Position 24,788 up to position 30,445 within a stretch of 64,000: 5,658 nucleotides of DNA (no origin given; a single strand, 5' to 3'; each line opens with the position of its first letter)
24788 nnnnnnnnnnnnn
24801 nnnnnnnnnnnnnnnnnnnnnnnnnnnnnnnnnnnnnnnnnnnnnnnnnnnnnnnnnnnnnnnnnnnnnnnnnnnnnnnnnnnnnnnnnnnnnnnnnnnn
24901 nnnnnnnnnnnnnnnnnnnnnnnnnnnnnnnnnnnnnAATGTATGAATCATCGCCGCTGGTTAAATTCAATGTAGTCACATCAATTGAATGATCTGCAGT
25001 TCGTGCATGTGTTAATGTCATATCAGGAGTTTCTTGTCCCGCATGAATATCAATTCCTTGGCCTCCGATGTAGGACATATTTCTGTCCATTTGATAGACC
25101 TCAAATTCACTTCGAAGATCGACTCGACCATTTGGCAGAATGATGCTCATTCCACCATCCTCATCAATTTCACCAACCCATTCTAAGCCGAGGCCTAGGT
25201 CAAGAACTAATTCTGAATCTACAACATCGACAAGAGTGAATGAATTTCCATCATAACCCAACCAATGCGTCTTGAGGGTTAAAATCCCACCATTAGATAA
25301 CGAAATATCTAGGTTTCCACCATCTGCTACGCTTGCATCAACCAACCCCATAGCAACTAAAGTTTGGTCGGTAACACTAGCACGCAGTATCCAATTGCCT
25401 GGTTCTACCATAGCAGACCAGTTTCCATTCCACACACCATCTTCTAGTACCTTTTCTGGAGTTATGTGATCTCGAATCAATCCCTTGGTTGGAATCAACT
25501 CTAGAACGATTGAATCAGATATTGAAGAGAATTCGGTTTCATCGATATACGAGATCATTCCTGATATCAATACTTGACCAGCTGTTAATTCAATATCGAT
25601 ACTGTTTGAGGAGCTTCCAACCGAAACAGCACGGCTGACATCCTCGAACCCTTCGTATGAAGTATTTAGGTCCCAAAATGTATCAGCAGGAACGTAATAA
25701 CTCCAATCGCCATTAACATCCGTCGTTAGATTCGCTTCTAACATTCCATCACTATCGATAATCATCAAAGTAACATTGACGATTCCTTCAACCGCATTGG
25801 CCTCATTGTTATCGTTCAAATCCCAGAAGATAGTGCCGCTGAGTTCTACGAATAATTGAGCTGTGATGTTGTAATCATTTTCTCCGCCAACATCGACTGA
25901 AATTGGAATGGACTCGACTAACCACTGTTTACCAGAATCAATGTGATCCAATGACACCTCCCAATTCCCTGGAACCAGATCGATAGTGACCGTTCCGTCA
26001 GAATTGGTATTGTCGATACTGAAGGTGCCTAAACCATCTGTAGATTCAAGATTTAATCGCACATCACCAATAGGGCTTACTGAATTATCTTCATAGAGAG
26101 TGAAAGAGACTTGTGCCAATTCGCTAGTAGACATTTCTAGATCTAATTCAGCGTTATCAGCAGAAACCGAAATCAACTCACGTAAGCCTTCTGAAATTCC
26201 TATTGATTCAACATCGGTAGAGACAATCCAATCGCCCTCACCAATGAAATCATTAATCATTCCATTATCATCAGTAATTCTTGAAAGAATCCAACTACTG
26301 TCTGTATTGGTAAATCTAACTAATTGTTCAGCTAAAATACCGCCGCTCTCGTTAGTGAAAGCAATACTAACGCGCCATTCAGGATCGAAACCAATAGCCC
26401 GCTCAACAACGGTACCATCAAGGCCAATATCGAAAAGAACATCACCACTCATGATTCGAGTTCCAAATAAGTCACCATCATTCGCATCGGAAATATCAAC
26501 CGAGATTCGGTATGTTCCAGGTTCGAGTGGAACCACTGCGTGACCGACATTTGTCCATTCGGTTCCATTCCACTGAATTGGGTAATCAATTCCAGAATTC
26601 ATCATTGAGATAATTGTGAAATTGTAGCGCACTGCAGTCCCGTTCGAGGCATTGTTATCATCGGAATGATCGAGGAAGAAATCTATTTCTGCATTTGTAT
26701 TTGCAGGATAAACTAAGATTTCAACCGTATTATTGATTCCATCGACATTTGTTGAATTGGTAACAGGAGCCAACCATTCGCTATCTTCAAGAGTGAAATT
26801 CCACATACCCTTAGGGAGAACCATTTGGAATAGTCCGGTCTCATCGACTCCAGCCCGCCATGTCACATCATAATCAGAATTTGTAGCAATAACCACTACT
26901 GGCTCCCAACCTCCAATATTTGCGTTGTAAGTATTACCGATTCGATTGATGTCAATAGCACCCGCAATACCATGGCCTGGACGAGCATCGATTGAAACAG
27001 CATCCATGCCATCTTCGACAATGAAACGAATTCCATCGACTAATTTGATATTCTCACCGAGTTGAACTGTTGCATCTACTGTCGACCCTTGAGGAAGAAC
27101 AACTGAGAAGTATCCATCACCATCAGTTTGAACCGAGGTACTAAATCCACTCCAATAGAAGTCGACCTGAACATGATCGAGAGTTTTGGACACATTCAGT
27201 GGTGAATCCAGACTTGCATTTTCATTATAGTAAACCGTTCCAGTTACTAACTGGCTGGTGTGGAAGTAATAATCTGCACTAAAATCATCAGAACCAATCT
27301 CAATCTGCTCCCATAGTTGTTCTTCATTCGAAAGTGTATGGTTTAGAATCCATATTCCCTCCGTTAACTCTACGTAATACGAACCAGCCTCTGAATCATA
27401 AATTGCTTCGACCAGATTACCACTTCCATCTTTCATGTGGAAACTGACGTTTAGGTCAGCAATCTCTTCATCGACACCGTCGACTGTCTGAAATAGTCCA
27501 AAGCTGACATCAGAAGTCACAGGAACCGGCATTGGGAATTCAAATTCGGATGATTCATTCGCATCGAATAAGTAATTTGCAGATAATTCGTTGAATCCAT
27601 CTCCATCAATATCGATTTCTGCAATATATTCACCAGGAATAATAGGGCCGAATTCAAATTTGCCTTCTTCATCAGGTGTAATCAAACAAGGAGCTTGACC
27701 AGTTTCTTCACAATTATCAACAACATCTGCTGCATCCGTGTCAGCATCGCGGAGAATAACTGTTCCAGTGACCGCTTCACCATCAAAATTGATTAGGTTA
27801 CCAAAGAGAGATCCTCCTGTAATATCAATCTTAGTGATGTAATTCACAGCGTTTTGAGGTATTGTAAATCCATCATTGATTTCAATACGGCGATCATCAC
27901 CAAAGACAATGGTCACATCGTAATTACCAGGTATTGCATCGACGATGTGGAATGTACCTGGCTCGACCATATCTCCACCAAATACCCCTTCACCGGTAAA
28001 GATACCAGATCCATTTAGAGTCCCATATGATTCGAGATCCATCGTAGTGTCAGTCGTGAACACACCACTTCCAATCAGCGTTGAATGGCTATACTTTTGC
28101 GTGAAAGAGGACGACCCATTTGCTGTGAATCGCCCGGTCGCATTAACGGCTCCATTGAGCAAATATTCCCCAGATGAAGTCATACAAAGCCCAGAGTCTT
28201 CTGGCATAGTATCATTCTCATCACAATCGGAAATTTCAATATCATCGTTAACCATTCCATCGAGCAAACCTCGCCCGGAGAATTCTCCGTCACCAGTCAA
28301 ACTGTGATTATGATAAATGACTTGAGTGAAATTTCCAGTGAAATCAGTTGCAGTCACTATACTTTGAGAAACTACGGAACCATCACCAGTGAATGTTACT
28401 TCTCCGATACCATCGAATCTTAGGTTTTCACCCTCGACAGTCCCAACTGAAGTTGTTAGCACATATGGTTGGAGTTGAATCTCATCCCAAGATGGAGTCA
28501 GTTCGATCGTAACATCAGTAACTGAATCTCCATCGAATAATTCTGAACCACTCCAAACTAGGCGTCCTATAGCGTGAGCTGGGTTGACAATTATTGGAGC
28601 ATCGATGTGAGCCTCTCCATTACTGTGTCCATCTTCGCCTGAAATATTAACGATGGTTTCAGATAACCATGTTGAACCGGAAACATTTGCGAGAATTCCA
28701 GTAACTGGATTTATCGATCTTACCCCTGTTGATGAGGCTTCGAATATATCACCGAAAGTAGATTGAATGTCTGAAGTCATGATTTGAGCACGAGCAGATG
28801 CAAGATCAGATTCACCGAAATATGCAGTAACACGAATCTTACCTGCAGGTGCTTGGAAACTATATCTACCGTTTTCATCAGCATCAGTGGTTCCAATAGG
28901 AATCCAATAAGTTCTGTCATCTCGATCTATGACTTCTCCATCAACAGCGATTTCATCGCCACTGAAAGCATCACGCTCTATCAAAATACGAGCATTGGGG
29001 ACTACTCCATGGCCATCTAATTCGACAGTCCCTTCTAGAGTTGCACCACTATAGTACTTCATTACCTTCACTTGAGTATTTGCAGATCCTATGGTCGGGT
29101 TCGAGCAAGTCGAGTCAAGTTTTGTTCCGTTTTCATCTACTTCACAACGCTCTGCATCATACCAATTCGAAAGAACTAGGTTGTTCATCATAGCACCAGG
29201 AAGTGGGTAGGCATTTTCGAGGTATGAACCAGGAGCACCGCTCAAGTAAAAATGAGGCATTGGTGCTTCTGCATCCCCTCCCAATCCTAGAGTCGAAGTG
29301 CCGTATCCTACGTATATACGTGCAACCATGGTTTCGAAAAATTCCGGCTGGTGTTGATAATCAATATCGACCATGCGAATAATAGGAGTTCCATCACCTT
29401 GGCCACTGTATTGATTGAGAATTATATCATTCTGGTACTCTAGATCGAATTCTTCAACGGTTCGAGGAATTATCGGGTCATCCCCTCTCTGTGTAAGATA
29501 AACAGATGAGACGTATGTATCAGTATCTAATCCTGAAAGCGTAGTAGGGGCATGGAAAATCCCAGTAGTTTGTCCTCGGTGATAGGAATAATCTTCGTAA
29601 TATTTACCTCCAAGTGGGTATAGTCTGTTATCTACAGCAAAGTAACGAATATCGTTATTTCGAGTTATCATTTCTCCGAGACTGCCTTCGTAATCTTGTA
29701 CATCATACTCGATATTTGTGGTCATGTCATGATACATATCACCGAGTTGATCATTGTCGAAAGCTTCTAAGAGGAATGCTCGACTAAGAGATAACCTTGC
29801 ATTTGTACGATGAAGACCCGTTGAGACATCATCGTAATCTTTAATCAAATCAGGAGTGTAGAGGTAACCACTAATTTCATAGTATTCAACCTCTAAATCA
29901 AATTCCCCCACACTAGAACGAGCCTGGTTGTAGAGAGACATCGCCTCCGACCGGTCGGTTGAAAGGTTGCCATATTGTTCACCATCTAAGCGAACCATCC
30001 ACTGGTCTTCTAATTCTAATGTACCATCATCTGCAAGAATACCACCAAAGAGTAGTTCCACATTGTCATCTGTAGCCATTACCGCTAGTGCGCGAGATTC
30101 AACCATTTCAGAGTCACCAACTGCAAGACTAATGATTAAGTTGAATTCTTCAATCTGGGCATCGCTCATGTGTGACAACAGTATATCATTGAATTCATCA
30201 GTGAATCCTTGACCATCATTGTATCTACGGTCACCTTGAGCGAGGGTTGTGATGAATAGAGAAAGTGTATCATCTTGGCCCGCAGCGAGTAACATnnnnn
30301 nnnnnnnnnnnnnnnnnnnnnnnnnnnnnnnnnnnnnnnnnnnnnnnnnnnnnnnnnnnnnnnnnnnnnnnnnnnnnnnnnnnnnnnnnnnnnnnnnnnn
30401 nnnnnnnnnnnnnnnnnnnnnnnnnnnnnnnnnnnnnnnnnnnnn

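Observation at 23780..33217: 3,145-aa oligosaccharyltransferase: AglB/STT3 core with extra N-terminal membrane block and a huge anchored tail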

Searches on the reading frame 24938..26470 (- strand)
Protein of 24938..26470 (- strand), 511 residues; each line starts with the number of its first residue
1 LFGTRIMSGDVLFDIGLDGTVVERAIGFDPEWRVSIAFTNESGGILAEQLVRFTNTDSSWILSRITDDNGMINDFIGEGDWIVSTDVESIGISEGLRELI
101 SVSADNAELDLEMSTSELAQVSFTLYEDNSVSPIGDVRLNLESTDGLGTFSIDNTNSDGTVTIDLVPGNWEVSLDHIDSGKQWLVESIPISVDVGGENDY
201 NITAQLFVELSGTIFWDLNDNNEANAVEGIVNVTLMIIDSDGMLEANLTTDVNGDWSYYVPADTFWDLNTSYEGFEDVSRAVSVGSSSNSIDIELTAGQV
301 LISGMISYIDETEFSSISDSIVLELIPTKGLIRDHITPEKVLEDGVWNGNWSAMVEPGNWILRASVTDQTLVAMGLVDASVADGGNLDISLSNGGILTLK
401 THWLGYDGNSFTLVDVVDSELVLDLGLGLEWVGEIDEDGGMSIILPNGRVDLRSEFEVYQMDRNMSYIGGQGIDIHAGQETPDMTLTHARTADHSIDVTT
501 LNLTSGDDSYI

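Call 76: search_protein_families(library=pfam, alignment_id=A9, max_evalue=0.01)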
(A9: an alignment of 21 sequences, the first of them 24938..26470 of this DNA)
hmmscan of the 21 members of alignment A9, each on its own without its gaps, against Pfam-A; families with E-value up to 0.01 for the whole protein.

A. member 1, window:24938-26470:- (511 aa): 3 families
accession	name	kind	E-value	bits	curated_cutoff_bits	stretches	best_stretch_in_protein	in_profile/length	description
PF13620.12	CarboxypepD_reg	-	1.7e-07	31.9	32.3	1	228-295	12-81/82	Carboxypeptidase regulatory-like domain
PF13715.12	CarbopepD_reg_2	-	0.0011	19.5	32.2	0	244-299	24-80/88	CarboxypepD_reg-like domain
PF17210.9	SdrD_B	-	0.0072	17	29.7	0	213-258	6-52/112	SdrD B-like domain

B. families by the number of members that match (of 21 scanned): 4 families
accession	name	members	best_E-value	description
PF13620.12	CarboxypepD_reg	18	2.2e-11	Carboxypeptidase regulatory-like domain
PF17210.9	SdrD_B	2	0.0032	SdrD B-like domain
PF13715.12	CarbopepD_reg_2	1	0.0011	CarboxypepD_reg-like domain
PF02369.22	Big_1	1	0.0014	Bacterial Ig-like domain (group 1)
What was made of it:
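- On CarboxypepD_reg-like beta-sandwich (PF13620): In the query the match is just under the cutoff (31.9 against 32.3 bits, E 1.7e-7; call 76).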

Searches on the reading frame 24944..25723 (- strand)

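Call 22: search_protein_families(library=pfam, proteins=[window:24944-25723:-], max_evalue=1)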
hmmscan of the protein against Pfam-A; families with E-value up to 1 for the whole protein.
window:24944-25723:- (260 aa): 1 family
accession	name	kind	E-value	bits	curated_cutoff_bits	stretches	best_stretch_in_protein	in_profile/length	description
PF13715.12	CarbopepD_reg_2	-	0.066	13.7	32.2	1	1-51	30-81/88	CarboxypepD_reg-like domain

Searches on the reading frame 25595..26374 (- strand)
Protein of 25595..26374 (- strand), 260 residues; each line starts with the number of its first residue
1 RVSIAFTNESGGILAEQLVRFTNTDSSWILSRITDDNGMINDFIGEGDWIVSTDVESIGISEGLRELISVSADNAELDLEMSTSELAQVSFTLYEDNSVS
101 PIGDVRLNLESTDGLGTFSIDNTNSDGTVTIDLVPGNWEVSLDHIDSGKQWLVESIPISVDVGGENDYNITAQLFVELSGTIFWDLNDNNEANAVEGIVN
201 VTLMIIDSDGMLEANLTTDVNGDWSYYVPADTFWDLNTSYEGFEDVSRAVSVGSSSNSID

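Call 22: search_protein_families(library=pfam, proteins=[window:25595-26374:-], max_evalue=1)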
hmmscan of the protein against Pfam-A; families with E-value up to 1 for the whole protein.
window:25595-26374:- (260 aa): 6 families
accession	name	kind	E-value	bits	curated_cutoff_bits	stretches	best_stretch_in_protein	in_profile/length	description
PF13620.12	CarboxypepD_reg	-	2.3e-07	31.5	32.3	1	196-254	12-71/82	Carboxypeptidase regulatory-like domain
PF17802.7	SpaA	-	0.00091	19.8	23.1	1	83-141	12-57/91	Prealbumin-like fold domain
PF17210.9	SdrD_B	-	0.0015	19.1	29.7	1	181-226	6-52/112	SdrD B-like domain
PF13715.12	CarbopepD_reg_2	-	0.006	17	32.2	1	212-256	24-68/88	CarboxypepD_reg-like domain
PF02369.22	Big_1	-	0.012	16.2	34.9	0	95-133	26-66/93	Bacterial Ig-like domain (group 1)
PF17137.9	DUF5110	-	0.15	12.5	27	0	90-99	12-21/71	Domain of unknown function (DUF5110)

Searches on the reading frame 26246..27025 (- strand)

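Call 22: search_protein_families(library=pfam, proteins=[window:26246-27025:-], max_evalue=1)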
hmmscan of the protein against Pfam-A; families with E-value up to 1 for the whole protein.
window:26246-27025:- (260 aa): 1 family
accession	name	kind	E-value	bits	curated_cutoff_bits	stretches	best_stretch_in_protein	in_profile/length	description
PF11524.14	SeleniumBinding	-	0.033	14.9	27.9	1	89-133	30-74/82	Selenium binding protein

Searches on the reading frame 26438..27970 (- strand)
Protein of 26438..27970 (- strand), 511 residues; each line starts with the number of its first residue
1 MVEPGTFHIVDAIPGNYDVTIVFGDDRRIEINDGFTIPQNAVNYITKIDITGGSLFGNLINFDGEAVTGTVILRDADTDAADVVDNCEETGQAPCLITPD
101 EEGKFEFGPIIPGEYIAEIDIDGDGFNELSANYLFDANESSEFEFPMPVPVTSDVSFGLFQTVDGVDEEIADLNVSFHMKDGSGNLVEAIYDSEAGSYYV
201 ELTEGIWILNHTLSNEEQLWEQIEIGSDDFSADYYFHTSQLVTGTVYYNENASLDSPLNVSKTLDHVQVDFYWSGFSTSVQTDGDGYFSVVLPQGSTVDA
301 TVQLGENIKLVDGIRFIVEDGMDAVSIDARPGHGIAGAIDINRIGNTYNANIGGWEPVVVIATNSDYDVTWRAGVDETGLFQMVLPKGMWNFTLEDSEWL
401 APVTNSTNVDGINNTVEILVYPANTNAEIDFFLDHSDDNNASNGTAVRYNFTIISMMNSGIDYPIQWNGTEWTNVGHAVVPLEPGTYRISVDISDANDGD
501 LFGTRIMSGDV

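Call 75: search_protein_families(library=pfam, alignment_id=A8, max_evalue=0.01)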
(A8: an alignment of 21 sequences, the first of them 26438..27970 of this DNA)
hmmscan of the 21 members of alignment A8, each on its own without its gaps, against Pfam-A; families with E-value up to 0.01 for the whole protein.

A. member 1, window:26438-27970:- (511 aa): 1 family
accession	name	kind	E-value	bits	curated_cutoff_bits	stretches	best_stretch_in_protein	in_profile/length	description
PF13620.12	CarboxypepD_reg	-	2.9e-05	24.8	32.3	0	274-296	26-49/82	Carboxypeptidase regulatory-like domain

B. families by the number of members that match (of 21 scanned): 7 families
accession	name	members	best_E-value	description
PF13620.12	CarboxypepD_reg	17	6.5e-11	Carboxypeptidase regulatory-like domain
PF17210.9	SdrD_B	1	0.0001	SdrD B-like domain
PF10670.15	DUF4198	1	0.0002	Domain of unknown function (DUF4198)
PF17802.7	SpaA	1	0.0035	Prealbumin-like fold domain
PF00801.26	PKD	1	0.0039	PKD domain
PF23616.1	Ig_GEX2_N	1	0.0048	GEX2 N-terminal Ig-like domain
PF13715.12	CarbopepD_reg_2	1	0.0059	CarboxypepD_reg-like domain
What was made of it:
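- On CarboxypepD_reg-like beta-sandwich (PF13620): PF13620 matches 17/21 and 18/21 family members in the two array segments, with best E 6.5e-11 and 2.2e-11 (calls 75, 76).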

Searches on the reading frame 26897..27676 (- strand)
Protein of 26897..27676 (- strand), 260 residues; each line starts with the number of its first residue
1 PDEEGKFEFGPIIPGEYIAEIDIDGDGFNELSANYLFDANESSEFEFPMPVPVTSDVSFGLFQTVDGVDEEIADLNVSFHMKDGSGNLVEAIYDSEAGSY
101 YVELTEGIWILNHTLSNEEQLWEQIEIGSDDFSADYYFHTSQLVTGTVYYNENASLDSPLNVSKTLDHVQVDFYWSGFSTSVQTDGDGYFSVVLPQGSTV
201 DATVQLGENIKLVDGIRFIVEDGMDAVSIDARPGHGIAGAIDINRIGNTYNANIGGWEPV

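Call 22: search_protein_families(library=pfam, proteins=[window:26897-27676:-], max_evalue=1)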
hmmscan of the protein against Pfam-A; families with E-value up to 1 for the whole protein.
window:26897-27676:- (260 aa): 1 family
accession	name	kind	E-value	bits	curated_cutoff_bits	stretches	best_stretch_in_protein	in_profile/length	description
PF13620.12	CarboxypepD_reg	-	0.016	16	32.3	0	176-198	26-49/82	Carboxypeptidase regulatory-like domain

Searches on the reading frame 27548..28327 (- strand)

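Call 22: search_protein_families(library=pfam, proteins=[window:27548-28327:-], max_evalue=1)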
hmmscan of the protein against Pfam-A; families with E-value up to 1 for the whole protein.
window:27548-28327:- (260 aa): 2 families
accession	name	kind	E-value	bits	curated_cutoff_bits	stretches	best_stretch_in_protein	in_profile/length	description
PF14686.12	fn3_3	-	0.16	12.2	24.4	0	122-140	33-51/75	Polysaccharide lyase family 4, domain II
PF21801.3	ASPP2-like_RA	-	0.25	11.7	27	1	195-216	22-43/80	Apoptosis-stimulating of p53 protein 2-like, N-terminal RA domain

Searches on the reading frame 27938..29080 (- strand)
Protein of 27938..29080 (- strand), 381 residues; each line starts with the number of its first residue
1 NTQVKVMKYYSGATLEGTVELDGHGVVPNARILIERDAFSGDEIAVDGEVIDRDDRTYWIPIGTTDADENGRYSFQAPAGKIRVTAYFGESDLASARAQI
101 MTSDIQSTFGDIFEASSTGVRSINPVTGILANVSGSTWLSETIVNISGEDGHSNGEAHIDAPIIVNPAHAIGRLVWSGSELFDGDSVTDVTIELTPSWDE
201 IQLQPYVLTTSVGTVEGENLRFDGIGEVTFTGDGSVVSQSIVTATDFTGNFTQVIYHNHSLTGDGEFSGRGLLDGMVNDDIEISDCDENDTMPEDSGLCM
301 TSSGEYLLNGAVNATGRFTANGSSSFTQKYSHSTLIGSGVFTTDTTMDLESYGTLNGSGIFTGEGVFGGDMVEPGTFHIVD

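Call 49: search_solved_structures(query=A5, max_evalue=1)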
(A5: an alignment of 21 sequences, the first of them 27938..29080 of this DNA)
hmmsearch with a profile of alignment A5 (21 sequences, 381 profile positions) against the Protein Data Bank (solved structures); distinct sequences matched with E-value up to 1: 2.
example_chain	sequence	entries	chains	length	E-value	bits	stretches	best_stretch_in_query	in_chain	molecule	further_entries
6oq6_A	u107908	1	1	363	0.011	17.9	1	52-163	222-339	Toxin B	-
6tv5_A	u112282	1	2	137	0.41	12.7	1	94-136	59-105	Tubuliform spidroin 1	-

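Call 77: search_protein_families(library=pfam, alignment_id=A5, max_evalue=0.01)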
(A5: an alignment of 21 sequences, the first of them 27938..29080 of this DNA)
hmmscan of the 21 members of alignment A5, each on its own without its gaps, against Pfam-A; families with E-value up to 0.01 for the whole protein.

A. member 1, window:27938-29080:- (381 aa): 0 families

B. families by the number of members that match (of 21 scanned): 2 families
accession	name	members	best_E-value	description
PF13620.12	CarboxypepD_reg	3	0.00058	Carboxypeptidase regulatory-like domain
PF10670.15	DUF4198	2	0.0007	Domain of unknown function (DUF4198)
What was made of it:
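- Tried and rejected: Per-member Pfam scans gave almost nothing (call 77).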

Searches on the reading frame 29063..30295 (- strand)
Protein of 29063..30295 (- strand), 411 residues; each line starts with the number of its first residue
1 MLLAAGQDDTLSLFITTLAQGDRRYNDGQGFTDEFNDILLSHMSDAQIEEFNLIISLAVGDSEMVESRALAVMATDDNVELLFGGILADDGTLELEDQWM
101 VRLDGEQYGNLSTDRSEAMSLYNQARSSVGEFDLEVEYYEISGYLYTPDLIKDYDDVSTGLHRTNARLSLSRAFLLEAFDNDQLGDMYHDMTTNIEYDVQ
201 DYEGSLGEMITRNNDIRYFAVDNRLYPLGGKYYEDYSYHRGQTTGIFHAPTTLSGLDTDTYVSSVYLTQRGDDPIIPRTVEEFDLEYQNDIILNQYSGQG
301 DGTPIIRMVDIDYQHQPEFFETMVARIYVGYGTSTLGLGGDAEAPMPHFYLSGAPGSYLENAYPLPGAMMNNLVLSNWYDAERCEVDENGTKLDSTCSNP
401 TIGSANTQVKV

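Call 48: search_solved_structures(query=A4, max_evalue=1)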
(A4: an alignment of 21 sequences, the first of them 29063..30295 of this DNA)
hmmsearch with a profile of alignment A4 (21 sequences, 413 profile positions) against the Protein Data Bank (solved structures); distinct sequences matched with E-value up to 1: 0.
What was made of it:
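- Tried and rejected: Family profiles against all PDB sequences gave nothing significant (calls 48, 49).
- Closest known: Archaeoglobus fulgidus AglB-L. Different: The region after WWDYG (aa 975-1355) has no detectable similarity (call 48).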
